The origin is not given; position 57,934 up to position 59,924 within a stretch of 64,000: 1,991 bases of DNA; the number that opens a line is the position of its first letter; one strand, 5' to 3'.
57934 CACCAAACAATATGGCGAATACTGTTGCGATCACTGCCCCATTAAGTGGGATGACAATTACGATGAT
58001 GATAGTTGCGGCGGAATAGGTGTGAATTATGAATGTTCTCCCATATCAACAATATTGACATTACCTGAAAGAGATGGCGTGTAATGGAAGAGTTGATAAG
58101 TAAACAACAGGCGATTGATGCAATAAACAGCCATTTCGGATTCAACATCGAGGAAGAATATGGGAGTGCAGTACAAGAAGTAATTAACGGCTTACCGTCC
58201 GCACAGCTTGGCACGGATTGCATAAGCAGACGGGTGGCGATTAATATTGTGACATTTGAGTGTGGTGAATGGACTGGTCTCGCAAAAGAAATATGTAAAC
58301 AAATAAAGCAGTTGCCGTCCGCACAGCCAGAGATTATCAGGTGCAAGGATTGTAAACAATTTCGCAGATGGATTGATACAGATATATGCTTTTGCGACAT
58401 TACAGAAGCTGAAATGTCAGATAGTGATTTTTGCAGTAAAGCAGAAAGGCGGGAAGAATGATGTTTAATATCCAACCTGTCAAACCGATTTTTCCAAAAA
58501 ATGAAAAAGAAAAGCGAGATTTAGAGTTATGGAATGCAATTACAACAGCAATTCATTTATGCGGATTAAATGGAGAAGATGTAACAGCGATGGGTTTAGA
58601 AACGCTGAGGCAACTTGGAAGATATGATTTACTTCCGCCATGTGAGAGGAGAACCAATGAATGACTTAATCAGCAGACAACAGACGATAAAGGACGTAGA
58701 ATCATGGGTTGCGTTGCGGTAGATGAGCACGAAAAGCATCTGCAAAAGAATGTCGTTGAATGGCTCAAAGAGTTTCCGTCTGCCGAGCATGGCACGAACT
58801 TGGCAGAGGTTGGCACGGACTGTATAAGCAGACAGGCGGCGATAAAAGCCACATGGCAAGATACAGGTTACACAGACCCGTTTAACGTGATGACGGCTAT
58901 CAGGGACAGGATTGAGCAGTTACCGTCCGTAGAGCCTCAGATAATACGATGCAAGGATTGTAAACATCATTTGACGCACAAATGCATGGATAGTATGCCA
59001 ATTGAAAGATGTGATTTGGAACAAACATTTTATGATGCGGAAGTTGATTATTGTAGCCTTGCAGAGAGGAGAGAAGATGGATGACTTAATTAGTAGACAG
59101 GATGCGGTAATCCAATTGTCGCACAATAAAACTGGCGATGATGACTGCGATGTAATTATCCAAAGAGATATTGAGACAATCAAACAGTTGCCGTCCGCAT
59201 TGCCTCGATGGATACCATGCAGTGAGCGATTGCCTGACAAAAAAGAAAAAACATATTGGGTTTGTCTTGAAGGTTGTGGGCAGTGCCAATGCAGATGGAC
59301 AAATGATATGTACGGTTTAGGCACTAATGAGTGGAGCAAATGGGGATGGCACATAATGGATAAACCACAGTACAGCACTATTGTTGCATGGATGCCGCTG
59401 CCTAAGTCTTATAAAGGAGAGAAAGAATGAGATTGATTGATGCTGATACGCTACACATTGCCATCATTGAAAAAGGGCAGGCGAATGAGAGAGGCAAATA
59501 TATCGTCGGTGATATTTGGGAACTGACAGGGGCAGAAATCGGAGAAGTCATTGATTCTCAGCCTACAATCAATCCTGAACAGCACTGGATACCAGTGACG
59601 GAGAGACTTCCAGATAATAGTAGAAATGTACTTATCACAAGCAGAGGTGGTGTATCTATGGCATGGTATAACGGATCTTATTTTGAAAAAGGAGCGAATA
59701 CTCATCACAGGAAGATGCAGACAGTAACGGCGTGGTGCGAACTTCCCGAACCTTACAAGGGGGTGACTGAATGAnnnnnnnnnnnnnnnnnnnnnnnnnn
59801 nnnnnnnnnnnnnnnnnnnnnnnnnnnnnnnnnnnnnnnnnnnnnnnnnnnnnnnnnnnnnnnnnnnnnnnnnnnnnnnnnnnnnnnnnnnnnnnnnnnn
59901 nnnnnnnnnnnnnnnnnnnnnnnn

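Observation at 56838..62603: A 5.5 kb array of mosaic mini-genes built from three shuffled modules (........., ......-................, and DUF551 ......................)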

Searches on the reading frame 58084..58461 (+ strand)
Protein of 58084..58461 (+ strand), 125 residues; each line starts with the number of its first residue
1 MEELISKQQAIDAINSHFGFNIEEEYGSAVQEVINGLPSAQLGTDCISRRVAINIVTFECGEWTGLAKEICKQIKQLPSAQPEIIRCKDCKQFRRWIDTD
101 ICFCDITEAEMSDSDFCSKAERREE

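Call 5: search_protein_families(library=pfam, max_evalue=1, proteins=[window:58084-58461:+])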
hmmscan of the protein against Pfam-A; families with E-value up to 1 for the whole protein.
window:58084-58461:+ (125 aa): 0 families

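Call 6: search_protein_families(library=phrogs, max_evalue=0.01, proteins=[window:58084-58461:+])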
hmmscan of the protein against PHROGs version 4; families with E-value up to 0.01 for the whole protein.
window:58084-58461:+ (125 aa): 0 families

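Call 10: find_homologous_proteins(query=window:58084-58461:+, max_evalue=0.001)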
Query window:58084-58461:+ (125 aa): 819 proteins with E <= 0.001 among 1089 candidates; the best 120 are listed.
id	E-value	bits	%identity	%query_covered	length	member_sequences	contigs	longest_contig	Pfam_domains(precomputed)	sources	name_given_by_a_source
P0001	2.7e-77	274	99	100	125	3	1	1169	-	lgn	-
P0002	4.8e-33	132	50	99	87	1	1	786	-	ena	-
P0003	3.5e-29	119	50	100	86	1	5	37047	-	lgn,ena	-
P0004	3.4e-26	109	50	100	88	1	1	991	-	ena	-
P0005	1.9e-25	107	62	66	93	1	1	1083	-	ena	-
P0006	2.0e-25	107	47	100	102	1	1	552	-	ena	-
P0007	4.0e-25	106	57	78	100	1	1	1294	-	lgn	-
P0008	5.0e-25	106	91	42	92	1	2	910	-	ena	-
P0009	6.8e-25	105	41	97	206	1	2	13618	-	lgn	-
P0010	2.2e-24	104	88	41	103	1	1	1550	-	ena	-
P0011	7.9e-24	102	71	47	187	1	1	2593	-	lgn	-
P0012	1.8e-23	101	62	64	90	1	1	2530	-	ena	-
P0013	2.6e-23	100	59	66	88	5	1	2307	-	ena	-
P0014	3.1e-23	100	59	66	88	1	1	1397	-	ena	-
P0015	3.1e-23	100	78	32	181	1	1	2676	-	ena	-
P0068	1.3e-18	85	44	94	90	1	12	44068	-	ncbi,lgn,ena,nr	ncbi:MAG: hypothetical protein J6P60_01805 [Lachnospiraceae bacterium]|nr:hypothetical protein [Lach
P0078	4.5e-18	83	41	90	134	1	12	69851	-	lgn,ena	-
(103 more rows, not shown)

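Call 13: find_related_loci(query=window:58084-58461:+, collection=viral_contigs, flank=6000)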
Query window:58084-58461:+ (125 aa) in viral_contigs; peptide patterns used: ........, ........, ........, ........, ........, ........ (x = any residue, [..] = any of these).
19 stretches matched a pattern; 5 encode a relative of the query (tblastn E <= 1e-3); 5 distinct loci.
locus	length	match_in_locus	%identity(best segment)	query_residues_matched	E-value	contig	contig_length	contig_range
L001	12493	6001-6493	43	5-123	1e-22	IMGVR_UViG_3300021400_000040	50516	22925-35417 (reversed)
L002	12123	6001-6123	90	1-41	2e-20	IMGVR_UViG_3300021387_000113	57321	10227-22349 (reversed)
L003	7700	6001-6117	85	3-41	2e-18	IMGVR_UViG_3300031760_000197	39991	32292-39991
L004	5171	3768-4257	65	3-102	1e-17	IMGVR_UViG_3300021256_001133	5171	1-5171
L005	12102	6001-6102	44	65-98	1e-5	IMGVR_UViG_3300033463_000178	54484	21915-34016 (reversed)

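Call 52: find_related_loci(query=A2, collection=genome_contigs, flank=6000)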
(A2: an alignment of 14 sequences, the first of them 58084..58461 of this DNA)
Query A2 (125 aa) in genome_contigs; peptide patterns used: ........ (x = any residue, [..] = any of these).
18 stretches matched a pattern; 8 encode a relative of the query (tblastn E <= 1e-3); 8 distinct loci.
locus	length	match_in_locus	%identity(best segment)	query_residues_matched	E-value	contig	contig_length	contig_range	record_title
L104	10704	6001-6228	44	3-120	2e-20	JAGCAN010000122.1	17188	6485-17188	MAG: Oscillospiraceae bacterium isolate RGIG9615 Yak_Duodenum-1__c146731, whole genome shotgun sequence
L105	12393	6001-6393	38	1-125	8e-16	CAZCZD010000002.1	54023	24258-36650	MAG TPA_asm: uncultured Candidatus Saccharibacteria bacterium isolate binchicken_co353_516 genome assembly, contig: NODE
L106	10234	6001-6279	36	35-125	1e-10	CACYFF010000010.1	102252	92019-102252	MAG: uncultured Clostridiales bacterium isolate RUG11894 genome assembly, contig: RUG11894_asm_10, whole genome shotgun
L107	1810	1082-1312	38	65-125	1e-9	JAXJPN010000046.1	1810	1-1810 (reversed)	MAG: Faecalimonas sp. isolate DOME_MAG_1720 1720_C0128_k141_284325, whole genome shotgun sequence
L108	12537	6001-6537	52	1-125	5e-9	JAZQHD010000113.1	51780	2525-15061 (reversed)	MAG: Ructibacterium sp. isolate T1900044629_TS20190095.MAGScoT_cleanbin_000005 SGB_995_k141_264390, whole genome shotgun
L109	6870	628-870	35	41-122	5e-9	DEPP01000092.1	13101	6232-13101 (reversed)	MAG TPA_asm: Bacteroidales bacterium UBA3389 UBA3389_contig_55923, whole genome shotgun sequence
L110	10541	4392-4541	40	44-93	6e-8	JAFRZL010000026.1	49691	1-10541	MAG: Bacillota bacterium isolate RGIG2938 Goat_Omasum.Co__c1245779, whole genome shotgun sequence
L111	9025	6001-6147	42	81-125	6e-6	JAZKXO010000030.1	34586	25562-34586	MAG: Eubacteriales bacterium isolate T1900045118_TC20190112.MAGScoT_cleanbin_000001 SGB_4819_k141_4042703, whole genome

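Call 64: find_encoding_contigs(protein=P0068, flank=8000, max_places=3)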
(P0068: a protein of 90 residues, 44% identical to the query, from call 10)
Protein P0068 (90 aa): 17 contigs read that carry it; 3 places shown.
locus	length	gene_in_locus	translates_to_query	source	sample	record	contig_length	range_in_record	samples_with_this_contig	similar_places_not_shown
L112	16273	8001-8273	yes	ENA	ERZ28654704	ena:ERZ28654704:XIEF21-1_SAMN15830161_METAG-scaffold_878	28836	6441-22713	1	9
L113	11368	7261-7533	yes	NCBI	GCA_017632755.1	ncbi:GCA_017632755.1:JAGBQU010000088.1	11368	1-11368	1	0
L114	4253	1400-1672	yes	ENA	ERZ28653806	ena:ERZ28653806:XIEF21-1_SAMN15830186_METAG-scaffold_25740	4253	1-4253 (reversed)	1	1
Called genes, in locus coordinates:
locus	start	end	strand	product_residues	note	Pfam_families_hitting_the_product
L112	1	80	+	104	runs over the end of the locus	-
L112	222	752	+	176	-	PF13392:HNH_3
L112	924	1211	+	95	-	-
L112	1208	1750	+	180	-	-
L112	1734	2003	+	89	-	-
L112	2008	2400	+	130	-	-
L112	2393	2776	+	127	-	PF00436:SSB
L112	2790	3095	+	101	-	PF24608:PDDEXK_15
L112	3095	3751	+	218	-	PF19808:DUF6291 (weak)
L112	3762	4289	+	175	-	-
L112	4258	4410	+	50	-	-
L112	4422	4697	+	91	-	-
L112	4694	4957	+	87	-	-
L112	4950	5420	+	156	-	-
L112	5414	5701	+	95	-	PF19905:DUF6378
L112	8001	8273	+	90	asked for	-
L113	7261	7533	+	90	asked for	-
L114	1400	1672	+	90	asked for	-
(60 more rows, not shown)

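Call 65: find_encoding_contigs(protein=P0078, flank=8000, max_places=2)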
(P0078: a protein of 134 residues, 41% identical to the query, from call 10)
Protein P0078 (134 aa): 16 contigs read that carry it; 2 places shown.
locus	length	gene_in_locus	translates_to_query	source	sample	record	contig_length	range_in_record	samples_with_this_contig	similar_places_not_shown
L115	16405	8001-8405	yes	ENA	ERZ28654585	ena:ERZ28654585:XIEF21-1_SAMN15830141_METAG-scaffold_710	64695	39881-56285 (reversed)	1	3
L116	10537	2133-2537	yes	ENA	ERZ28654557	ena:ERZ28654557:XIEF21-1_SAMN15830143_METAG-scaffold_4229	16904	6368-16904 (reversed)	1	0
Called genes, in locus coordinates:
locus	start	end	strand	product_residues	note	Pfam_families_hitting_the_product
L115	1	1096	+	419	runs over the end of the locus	PF14072:DndB (weak)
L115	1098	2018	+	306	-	PF22822:MrpR_N_CB, PF22823:MrpR_C_cat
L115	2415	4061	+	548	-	PF05731:TROVE (weak)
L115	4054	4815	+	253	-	-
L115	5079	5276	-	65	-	-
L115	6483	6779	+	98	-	-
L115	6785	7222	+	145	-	-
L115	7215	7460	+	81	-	PF14354:Lar_restr_allev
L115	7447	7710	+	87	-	-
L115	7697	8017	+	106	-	-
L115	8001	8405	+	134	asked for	-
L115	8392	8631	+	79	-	PF14354:Lar_restr_allev (weak)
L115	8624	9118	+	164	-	-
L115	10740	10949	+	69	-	-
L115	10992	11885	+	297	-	PF27337:YorF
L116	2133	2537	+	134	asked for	-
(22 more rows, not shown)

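Call 71: search_protein_families(library=ncbifam, max_evalue=0.01, proteins=[window:58084-58461:+])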
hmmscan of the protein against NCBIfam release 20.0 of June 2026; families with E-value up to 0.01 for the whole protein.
window:58084-58461:+ (125 aa): 0 families

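Call 79: find_encoding_contigs(protein=P0001, flank=3000, max_places=5)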
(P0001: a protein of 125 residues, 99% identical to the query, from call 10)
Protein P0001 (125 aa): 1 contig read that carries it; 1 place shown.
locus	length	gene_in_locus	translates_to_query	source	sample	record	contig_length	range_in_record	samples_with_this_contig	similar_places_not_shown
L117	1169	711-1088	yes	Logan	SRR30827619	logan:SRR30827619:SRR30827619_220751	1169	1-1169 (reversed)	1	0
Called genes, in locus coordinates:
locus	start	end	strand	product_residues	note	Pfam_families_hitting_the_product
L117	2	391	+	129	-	?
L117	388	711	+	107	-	-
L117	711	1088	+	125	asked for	-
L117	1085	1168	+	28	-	?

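Call 95: search_dna_similar(query=window:58084-58461:+, collection=phages, mode=protein, max_evalue=0.001, max_rows=25)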
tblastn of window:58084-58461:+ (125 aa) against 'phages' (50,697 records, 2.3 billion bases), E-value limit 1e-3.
No match.

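Call 96: search_protein_families(library=padloc, max_evalue=0.01, proteins=[window:58084-58461:+])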
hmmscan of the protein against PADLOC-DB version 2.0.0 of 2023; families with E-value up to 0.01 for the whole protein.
window:58084-58461:+ (125 aa): 0 families

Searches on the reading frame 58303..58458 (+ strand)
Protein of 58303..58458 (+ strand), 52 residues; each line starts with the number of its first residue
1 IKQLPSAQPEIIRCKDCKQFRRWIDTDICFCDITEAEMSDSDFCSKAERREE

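Call 63: predict_structure(alignment_id=A3)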
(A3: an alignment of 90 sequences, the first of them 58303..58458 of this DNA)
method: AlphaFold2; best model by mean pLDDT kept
length: 52 residues; sequences in the alignment: 90
mean_pLDDT: 63.9   pTM: 0.37
mean pLDDT of the five models: 63.9, 61.6, 60.6, 59.5, 59.0
residues with pLDDT >= 90: 0; 70-90: 13; 50-70: 38; < 50: 1
segments of 3 or more residues with pLDDT < 50: none
pLDDT, mean of each block of 10 residues (from residue 1): 57 68 76 59 61 58
secondary structure, 60 per line:
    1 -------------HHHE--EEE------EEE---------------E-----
elements in order: E20-22 E29-31

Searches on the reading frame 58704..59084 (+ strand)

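Call 5: search_protein_families(library=pfam, max_evalue=1, proteins=[window:58704-59084:+])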
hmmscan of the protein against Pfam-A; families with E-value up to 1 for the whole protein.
window:58704-59084:+ (126 aa): 1 family
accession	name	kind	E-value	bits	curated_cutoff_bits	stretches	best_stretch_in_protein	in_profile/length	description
PF18993.5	Rv0078B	-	0.054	14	27.1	1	9-31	35-57/63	Rv0078B-related antitoxin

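Call 6: search_protein_families(library=phrogs, max_evalue=0.01, proteins=[window:58704-59084:+])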
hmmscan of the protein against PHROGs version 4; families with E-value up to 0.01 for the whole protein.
window:58704-59084:+ (126 aa): 0 families

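Call 71: search_protein_families(library=ncbifam, max_evalue=0.01, proteins=[window:58704-59084:+])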
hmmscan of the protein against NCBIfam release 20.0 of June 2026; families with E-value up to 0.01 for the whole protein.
window:58704-59084:+ (126 aa): 0 families

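Call 96: search_protein_families(library=padloc, max_evalue=0.01, proteins=[window:58704-59084:+])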
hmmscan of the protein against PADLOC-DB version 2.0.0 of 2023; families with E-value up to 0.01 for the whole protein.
window:58704-59084:+ (126 aa): 0 families

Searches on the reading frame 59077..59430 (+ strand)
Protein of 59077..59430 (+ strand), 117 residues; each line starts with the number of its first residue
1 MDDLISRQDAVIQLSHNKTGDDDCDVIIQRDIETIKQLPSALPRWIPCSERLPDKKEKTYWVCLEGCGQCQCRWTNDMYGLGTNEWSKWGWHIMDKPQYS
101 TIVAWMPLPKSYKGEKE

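Call 5: search_protein_families(library=pfam, max_evalue=1, proteins=[window:59077-59430:+])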
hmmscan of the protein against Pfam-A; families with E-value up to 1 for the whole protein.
window:59077-59430:+ (117 aa): 1 family
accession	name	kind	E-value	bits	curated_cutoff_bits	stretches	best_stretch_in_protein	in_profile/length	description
PF04448.17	DUF551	-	2.2e-07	32.1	22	1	45-110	2-65/68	Protein of unknown function (DUF551)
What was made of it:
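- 59077..59430 (+): p8: A - J - DUF551 hybrid. Pfam PF04448, E 2.2e-7 (call 5).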

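Call 6: search_protein_families(library=phrogs, max_evalue=0.01, proteins=[window:59077-59430:+])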
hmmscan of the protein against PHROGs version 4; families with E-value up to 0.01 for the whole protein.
window:59077-59430:+ (117 aa): 4 families
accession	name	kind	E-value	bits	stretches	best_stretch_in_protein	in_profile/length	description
phrog_15198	-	unknown function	5.4e-11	43.7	1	44-116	84-157/159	-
phrog_924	-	unknown function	6.6e-10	40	1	20-115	68-153/267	-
phrog_60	-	unknown function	4.3e-06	27.6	1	44-110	222-277/461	-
phrog_7704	-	unknown function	6.9e-05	23.8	1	44-114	108-171/173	-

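Call 71: search_protein_families(library=ncbifam, max_evalue=0.01, proteins=[window:59077-59430:+])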
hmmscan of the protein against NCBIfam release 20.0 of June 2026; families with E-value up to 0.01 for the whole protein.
window:59077-59430:+ (117 aa): 0 families

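Call 96: search_protein_families(library=padloc, max_evalue=0.01, proteins=[window:59077-59430:+])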
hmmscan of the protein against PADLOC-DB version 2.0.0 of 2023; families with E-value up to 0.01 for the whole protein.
window:59077-59430:+ (117 aa): 1 family
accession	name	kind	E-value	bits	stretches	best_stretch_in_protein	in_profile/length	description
PDLC04274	PDC-M02A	-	0.0042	14.7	1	28-69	111-152/186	-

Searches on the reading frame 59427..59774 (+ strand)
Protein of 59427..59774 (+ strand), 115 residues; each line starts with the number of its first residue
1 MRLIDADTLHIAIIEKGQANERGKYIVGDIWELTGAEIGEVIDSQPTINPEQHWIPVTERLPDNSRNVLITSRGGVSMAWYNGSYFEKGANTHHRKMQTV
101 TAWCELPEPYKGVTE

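Call 5: search_protein_families(library=pfam, max_evalue=1, proteins=[window:59427-59774:+])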
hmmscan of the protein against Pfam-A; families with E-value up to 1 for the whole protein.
window:59427-59774:+ (115 aa): 1 family
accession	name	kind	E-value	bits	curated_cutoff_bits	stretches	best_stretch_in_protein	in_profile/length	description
PF04448.17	DUF551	-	1.3e-08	36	22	1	54-109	2-66/68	Protein of unknown function (DUF551)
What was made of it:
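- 59427..59774 (+): p9: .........-type N-terminal region, QPTINPE junction-like peptide, DUF551. Pfam PF04448, E 1.3e-8 (call 5).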

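Call 6: search_protein_families(library=phrogs, max_evalue=0.01, proteins=[window:59427-59774:+])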
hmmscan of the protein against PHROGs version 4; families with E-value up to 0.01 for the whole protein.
window:59427-59774:+ (115 aa): 4 families
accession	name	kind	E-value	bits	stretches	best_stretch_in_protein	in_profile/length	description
phrog_15198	-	unknown function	1.2e-09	39.4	1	37-112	68-155/159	-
phrog_924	-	unknown function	1.4e-09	39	1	50-113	88-153/267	-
phrog_7704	-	unknown function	5.2e-07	30.7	1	42-109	95-168/173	-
phrog_60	-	unknown function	9.1e-07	29.8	1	52-109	221-278/461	-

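Call 96: search_protein_families(library=padloc, max_evalue=0.01, proteins=[window:59427-59774:+])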
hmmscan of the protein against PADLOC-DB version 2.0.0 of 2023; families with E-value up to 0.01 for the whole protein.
window:59427-59774:+ (115 aa): 0 families
